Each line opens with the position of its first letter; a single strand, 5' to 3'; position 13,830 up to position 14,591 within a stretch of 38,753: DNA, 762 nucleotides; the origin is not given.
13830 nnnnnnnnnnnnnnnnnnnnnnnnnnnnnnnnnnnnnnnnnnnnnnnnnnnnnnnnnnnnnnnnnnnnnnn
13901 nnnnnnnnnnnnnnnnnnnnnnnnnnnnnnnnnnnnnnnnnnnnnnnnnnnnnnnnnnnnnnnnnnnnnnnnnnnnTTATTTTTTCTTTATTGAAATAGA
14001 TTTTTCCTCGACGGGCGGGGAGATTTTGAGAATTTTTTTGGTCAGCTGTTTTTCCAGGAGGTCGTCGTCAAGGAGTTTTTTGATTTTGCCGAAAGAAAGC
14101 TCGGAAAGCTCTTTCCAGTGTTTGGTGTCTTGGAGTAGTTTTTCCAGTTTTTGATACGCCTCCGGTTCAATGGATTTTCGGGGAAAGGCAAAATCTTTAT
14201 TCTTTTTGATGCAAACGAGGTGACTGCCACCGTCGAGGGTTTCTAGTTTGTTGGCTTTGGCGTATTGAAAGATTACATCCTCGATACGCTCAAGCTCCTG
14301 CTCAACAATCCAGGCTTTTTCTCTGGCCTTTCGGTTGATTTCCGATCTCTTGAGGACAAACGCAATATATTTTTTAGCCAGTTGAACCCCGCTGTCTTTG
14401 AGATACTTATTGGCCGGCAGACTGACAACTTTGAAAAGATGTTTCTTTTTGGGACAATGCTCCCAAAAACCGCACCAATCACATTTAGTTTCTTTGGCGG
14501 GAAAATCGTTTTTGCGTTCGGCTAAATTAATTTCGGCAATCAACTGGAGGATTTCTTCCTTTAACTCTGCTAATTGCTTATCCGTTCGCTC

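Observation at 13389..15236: Translationally coupled pair: four-Cys Cas4/RecB-like nuclease with an unknown C-terminal extension, plus a 195-aa protein with a weak HEPN-like motif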

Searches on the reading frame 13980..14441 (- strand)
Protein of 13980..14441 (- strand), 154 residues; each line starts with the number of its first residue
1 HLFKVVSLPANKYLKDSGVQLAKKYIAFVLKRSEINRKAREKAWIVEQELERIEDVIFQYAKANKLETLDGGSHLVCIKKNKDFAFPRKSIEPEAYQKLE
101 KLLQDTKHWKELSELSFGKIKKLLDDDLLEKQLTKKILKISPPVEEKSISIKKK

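Call 88: search_solved_structures(query=A8, max_evalue=10, show_alignments=2)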
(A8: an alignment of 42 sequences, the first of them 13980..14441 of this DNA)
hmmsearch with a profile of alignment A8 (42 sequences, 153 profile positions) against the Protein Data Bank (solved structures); distinct sequences matched with E-value up to 10: 4.
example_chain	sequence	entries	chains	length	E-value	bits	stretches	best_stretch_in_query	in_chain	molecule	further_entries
1a7e_A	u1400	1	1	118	0.16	15.3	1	7-72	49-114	MYOHEMERYTHRIN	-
5mdn_A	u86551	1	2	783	0.4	14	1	40-94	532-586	DNA polymerase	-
9tlt_A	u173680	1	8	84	1.4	12.3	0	24-53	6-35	Sc-apCC-2-KLHL20-4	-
3g77_A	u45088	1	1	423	2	11.8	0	5-63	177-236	Cytosine deaminase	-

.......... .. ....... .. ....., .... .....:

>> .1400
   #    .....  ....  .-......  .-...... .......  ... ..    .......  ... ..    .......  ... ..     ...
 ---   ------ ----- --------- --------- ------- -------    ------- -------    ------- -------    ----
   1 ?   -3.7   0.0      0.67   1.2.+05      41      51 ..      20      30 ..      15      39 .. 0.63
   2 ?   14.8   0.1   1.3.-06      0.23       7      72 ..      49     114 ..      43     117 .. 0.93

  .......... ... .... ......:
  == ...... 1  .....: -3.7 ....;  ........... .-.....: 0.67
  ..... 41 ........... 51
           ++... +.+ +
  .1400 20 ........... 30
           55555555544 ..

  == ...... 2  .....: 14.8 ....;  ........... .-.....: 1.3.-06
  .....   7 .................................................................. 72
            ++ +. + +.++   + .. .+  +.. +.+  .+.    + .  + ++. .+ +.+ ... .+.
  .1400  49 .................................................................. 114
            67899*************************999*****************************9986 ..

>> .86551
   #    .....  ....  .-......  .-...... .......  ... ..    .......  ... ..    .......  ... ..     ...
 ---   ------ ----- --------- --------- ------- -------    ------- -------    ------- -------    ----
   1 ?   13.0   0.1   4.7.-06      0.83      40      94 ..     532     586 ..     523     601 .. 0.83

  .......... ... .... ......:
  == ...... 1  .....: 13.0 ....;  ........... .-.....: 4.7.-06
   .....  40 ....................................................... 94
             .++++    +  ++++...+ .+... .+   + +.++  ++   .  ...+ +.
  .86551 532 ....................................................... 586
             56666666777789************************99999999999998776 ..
